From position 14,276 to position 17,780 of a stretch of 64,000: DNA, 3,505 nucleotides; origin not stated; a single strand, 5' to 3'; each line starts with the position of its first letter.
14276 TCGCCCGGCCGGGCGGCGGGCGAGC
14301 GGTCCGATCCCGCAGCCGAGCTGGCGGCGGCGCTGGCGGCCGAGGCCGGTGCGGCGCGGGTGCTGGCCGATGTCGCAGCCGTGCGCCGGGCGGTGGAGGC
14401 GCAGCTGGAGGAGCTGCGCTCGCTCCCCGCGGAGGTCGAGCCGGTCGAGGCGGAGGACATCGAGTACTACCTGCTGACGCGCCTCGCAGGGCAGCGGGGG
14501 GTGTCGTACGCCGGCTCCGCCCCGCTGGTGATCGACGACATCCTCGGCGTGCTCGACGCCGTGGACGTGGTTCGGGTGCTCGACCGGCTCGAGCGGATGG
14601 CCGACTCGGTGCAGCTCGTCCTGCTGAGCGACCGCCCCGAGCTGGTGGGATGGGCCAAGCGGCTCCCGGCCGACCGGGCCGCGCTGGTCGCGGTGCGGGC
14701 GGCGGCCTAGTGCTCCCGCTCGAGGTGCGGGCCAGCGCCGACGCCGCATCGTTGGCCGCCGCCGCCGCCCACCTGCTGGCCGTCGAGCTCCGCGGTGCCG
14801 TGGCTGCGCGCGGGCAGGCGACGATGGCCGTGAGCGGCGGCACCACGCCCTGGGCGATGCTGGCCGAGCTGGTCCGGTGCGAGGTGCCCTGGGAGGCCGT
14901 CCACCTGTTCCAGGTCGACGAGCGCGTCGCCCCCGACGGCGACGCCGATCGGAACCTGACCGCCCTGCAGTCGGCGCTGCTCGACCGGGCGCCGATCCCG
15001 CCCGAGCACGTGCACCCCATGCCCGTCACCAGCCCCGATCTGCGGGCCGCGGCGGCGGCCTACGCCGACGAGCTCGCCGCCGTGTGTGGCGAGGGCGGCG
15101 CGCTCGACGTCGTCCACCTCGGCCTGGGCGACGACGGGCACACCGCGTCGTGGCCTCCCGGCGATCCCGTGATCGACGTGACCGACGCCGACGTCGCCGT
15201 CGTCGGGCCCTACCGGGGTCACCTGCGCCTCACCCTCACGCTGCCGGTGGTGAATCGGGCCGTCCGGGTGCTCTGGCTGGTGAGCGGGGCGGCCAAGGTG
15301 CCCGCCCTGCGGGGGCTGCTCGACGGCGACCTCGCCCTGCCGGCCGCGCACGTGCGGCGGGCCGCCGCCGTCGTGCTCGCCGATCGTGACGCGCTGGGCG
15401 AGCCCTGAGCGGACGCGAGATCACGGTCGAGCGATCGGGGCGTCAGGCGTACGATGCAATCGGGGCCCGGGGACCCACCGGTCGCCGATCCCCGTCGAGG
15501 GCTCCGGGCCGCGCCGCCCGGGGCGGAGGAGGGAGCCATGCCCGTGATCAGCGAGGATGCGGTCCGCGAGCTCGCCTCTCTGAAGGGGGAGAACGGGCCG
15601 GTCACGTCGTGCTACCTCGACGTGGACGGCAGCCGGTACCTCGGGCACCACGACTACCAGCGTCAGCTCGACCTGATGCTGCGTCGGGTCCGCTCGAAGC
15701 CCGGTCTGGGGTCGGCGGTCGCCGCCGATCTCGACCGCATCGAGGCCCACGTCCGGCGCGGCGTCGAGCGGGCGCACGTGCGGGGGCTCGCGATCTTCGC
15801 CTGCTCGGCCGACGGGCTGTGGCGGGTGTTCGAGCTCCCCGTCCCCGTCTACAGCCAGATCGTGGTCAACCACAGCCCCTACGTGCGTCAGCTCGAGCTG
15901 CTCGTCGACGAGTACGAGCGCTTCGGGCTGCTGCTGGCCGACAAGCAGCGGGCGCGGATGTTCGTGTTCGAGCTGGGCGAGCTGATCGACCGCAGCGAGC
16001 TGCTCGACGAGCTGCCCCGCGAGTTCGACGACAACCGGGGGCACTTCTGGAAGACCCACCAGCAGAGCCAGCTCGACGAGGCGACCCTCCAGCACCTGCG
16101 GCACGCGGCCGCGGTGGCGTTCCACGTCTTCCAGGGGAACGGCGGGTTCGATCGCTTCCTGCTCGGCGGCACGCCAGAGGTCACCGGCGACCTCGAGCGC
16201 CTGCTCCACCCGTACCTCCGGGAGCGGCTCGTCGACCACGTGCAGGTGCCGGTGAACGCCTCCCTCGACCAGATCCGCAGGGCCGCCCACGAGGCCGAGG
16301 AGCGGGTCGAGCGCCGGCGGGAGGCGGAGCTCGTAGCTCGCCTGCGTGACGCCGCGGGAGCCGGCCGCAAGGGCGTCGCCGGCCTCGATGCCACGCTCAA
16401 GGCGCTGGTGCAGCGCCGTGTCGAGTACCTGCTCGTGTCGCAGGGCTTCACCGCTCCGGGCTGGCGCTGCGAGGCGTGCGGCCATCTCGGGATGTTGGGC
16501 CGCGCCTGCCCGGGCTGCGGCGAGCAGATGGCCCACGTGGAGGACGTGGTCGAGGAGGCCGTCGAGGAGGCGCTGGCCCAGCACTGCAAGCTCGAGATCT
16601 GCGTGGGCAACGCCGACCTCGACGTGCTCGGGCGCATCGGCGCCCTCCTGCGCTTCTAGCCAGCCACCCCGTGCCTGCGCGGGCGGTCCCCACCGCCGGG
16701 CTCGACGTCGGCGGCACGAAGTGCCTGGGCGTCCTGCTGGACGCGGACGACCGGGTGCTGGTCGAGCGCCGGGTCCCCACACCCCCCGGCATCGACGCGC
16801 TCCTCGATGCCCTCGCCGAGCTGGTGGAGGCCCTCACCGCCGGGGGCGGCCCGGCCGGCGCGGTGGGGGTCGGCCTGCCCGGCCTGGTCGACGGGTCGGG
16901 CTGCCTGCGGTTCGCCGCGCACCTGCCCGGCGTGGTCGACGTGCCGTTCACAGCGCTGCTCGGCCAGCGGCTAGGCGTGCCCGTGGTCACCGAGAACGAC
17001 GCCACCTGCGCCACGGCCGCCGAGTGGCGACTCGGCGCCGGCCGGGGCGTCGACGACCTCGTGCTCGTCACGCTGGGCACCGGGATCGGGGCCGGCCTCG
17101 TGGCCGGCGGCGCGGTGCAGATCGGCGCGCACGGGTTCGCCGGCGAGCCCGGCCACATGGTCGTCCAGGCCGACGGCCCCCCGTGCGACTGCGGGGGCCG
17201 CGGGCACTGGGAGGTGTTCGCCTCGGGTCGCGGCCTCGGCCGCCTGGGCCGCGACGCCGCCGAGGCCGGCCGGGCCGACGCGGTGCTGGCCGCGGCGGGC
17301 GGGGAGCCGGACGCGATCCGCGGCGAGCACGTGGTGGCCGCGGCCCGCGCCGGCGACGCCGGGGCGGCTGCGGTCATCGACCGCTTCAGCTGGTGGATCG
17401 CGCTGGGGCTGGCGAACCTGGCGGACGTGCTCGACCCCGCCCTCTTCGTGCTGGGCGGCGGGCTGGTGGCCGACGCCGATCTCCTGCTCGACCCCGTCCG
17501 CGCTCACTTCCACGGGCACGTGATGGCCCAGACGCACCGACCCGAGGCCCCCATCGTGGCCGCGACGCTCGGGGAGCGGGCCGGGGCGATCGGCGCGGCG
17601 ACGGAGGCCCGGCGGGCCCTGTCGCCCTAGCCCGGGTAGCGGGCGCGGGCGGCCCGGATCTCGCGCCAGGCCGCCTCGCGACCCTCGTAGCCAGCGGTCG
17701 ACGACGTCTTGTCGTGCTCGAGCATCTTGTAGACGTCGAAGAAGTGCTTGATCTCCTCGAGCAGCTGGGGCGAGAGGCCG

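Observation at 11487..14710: SMC/RecF-like 788-aa coiled-coil protein whose ATPase head has lost the P-loop, downstream of SRPBCC and a small protein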

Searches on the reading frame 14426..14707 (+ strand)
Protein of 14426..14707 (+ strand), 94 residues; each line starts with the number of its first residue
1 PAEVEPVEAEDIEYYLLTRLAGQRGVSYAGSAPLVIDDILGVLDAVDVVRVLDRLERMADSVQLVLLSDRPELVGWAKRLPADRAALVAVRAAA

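Call 14: search_solved_structures(query=A2, max_evalue=10, show_alignments=5)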
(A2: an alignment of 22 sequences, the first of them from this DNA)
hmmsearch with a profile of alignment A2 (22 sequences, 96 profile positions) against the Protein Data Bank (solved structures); distinct sequences matched with E-value up to 10: 41.
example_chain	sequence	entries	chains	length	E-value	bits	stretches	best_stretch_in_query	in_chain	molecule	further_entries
7sh1_A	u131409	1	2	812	0.025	17.6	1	27-79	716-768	Excinuclease ABC subunit UvrA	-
6n9l_A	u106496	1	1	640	0.027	17.6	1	21-80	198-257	UvrABC system protein A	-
1ii8_B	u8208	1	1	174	0.027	17.5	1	28-81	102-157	Rad50 ABC-ATPase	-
1f2t_B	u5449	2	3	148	0.028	17.5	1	28-81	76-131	RAD50 ABC-ATPASE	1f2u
3qkr_B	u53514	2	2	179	0.029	17.4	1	28-81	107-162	DNA double-strand break repair rad50 ATPase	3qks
1us8_B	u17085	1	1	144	0.03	17.4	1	28-81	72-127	DNA DOUBLE-STRAND BREAK REPAIR RAD50 ATPASE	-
3pih_A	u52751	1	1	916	0.049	16.7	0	21-80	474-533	UvrABC system protein A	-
3ux8_A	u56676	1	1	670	0.058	16.5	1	29-71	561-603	Excinuclease ABC, A subunit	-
3qkt_A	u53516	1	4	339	0.11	15.5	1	28-81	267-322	DNA double-strand break repair rad50 ATPase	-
4nck_A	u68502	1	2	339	0.12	15.4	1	28-81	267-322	DNA double-strand break repair Rad50 ATPase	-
3qku_A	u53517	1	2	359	0.12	15.4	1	28-81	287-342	DNA double-strand break repair rad50 ATPase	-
2r6f_A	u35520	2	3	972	0.13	15.4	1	29-71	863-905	Excinuclease ABC subunit A | Excinuclease ABC, A subunit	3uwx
9gxw_A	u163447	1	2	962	0.13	15.3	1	23-72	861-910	UvrABC system protein A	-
9gxu_A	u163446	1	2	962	0.13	15.3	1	23-72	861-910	UvrABC system protein A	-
9gxk_A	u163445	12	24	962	0.13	15.3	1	23-72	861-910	UvrABC system protein A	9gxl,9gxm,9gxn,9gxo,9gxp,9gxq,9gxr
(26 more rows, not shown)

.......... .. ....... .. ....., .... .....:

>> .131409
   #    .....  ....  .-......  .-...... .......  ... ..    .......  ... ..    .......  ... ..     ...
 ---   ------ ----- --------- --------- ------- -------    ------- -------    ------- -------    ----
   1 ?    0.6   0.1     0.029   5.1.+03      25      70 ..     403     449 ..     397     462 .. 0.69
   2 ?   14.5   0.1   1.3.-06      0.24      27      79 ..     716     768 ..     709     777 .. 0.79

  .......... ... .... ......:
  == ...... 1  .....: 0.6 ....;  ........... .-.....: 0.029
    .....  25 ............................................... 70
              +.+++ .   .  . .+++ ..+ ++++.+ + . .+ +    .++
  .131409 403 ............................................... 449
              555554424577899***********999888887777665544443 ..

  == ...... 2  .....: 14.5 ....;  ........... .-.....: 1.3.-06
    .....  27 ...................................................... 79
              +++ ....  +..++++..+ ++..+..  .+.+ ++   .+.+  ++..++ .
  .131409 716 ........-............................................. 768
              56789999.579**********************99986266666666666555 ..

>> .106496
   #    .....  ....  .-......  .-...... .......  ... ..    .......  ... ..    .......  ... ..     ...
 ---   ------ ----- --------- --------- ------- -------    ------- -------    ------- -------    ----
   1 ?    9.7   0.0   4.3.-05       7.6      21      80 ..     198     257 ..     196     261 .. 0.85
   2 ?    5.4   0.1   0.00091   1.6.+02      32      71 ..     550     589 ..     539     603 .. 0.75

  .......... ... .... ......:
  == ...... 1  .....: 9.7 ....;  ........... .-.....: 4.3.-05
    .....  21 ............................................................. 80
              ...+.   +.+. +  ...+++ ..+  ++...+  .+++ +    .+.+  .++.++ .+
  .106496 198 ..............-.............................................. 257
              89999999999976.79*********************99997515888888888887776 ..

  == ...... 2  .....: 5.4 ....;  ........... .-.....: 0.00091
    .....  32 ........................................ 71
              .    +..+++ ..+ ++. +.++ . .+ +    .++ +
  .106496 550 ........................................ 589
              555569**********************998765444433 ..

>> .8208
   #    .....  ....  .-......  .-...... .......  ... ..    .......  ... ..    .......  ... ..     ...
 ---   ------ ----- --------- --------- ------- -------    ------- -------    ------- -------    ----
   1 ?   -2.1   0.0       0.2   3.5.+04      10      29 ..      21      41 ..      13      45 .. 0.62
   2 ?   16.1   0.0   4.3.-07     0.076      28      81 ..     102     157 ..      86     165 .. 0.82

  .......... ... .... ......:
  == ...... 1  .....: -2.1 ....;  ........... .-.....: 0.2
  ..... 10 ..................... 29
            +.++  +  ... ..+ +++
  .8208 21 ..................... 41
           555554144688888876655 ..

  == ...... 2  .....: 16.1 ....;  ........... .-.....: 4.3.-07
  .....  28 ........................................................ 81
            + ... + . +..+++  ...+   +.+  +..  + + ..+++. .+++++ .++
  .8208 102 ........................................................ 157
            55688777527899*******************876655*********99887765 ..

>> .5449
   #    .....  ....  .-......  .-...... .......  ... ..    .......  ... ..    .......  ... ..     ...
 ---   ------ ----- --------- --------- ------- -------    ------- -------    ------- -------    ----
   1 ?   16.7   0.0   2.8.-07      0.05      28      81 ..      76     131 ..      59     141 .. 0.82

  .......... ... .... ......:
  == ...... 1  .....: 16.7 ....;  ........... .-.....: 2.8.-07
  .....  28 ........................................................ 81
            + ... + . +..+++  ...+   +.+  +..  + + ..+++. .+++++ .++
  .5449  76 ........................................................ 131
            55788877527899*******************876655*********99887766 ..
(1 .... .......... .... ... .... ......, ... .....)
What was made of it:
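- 14423..14707 (+): C-terminal half of the ABC-type head (aa 694-788), with alpha-beta-alpha-beta-alpha-beta order. R713, A715, R718, G724 and P727 are invariant (63/63); Q757 and W770 are nearly so (62/63). Profile hits to Rad50/UvrA (call 14).
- PDB profile hits fall on Rad50/UvrA (call 14).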

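Call 16: search_protein_families(library=pfam, alignment_id=A2, max_evalue=10)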
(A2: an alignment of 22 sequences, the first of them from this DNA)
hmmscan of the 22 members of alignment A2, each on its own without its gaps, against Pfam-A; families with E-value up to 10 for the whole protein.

A. member 1, seq(94 aa): 1 family
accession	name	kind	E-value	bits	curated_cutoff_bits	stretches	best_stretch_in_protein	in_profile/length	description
PF02463.25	SMC_N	-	0.23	11.3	40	1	32-78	159-206/220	RecF/RecN/SMC N terminal domain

B. families by the number of members that match (of 22 scanned): 7 families
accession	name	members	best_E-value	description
PF02463.25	SMC_N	5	0.024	RecF/RecN/SMC N terminal domain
PF22798.2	DUF5817_CT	2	0.0095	DUF5817, C-terminal domain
PF09995.15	MPAB_Lcp_cat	1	0.0085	ER-bound oxygenase mpaB/B'/Rubber oxygenase, catalytic domain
PF22564.2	HAAS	1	0.035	HAAS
PF06620.16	DUF1150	1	0.041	Protein of unknown function (DUF1150)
PF10088.15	DUF2326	1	0.047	Uncharacterised protein conserved in bacteria (DUF2326)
PF06228.19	ChuX_HutX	1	0.14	Haem utilisation ChuX/HutX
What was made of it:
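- Closest known: SMC proper / Rad50-SbcC / MukB / JetC. Different: Pfam SMC_N scores 11 bits against a cutoff of 40 (call 16).
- Pfam SMC_N matches 5 of 22 members below threshold (call 16).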

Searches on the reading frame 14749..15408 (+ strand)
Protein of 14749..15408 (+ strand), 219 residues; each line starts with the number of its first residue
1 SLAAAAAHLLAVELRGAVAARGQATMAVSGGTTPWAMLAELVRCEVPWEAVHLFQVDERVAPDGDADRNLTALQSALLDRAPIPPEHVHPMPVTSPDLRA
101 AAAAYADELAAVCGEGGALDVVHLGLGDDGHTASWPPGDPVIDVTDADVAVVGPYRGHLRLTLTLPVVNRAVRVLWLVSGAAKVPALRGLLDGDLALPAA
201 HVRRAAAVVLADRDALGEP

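Call 34: search_protein_families(library=pfam, proteins=[window:14749-15408:+], max_evalue=0.001)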
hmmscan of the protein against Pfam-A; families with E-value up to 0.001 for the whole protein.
window:14749-15408:+ (219 aa): 1 family
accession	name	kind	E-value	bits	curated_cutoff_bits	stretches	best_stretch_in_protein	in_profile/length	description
PF01182.26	Glucosamine_iso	-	6.9e-54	183.5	27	1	2-205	6-219/225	Glucosamine-6-phosphate isomerases/6-phosphogluconolactonase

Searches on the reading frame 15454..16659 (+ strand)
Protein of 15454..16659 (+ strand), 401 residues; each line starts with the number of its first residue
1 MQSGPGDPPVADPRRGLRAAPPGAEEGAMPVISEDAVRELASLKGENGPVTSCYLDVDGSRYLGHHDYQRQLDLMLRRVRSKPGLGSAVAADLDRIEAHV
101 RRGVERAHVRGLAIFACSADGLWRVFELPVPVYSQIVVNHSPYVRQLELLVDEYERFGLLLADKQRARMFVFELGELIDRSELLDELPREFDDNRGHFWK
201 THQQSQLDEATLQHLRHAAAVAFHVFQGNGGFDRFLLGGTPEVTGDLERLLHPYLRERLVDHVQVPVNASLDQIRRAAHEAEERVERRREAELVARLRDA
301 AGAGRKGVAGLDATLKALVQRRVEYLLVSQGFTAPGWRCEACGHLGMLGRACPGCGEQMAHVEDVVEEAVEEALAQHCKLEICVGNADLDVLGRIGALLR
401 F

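Call 34: search_protein_families(library=pfam, proteins=[window:15454-16659:+], max_evalue=0.001)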
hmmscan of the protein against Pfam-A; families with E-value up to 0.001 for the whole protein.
window:15454-16659:+ (401 aa): 1 family
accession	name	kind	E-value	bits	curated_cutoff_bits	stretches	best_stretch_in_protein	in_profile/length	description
PF18854.6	baeRF_family10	-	2.6e-23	83.3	27.1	1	142-283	1-143/143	Bacterial archaeo-eukaryotic release factor family 10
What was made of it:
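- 15454..16659 (+): Conserved downstream neighbour: an aeRF1-like protein of baeRF_family10, Balon-like. It is not shown to be part of the module. Pfam PF18854 E 2.6e-23 (call 34).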

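Call 70: search_protein_families(library=padloc, proteins=[window:15454-16656:+], max_evalue=0.01)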
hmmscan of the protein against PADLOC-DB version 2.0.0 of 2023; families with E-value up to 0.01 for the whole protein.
window:15454-16656:+ (401 aa): 0 families

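Call 71: search_protein_families(library=ncbifam, proteins=[window:15454-16656:+], max_evalue=0.001)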
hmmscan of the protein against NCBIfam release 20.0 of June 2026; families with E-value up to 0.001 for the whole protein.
window:15454-16656:+ (401 aa): 4 families
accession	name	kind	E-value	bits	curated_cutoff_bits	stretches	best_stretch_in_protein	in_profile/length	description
NF052288.1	MSMEG_1130_fam_RHF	equivalog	1.9e-20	73.2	480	1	34-400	5-386/387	MSMEG_1130 family ribosome hibernation factor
NF052289.1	Rv2629_fam_RHF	equivalog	5.5e-09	35.7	320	1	43-401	3-357/357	Rv2629 family ribosome hibernation factor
NF052287.1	AOC03_06830_fam_RHF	equivalog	3.6e-08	33.3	330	1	93-391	57-351/361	AOC03_06830 family ribosome hibernation factor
TIGR03676.1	aRF1_eRF1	equivalog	9.3e-06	24.7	234.7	1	139-383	116-378/403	peptide chain release factor aRF-1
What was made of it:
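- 15454..16659 (+): It gives a weak, sub-cutoff NCBIfam hit to the MSMEG_1130/Rv2629 ribosome hibernation factor families (call 71).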

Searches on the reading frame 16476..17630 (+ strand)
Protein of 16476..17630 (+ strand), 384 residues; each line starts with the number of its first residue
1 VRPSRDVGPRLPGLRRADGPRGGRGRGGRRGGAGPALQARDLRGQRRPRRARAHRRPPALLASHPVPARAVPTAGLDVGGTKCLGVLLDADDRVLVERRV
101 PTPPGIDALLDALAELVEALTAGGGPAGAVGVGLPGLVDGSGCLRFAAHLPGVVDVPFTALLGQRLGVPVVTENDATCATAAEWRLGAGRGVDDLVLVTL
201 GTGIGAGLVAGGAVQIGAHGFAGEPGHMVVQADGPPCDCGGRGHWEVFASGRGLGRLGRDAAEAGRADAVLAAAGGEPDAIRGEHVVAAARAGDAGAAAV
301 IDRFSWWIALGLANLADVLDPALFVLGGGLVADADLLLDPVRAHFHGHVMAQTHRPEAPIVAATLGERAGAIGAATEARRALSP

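Call 34: search_protein_families(library=pfam, proteins=[window:16476-17630:+], max_evalue=0.001)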
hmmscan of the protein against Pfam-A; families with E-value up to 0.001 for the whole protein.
window:16476-17630:+ (384 aa): 1 family
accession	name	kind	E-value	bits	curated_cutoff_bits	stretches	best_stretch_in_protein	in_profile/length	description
PF00480.26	ROK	-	3.4e-65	220.9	22.9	1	74-376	2-289/294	ROK family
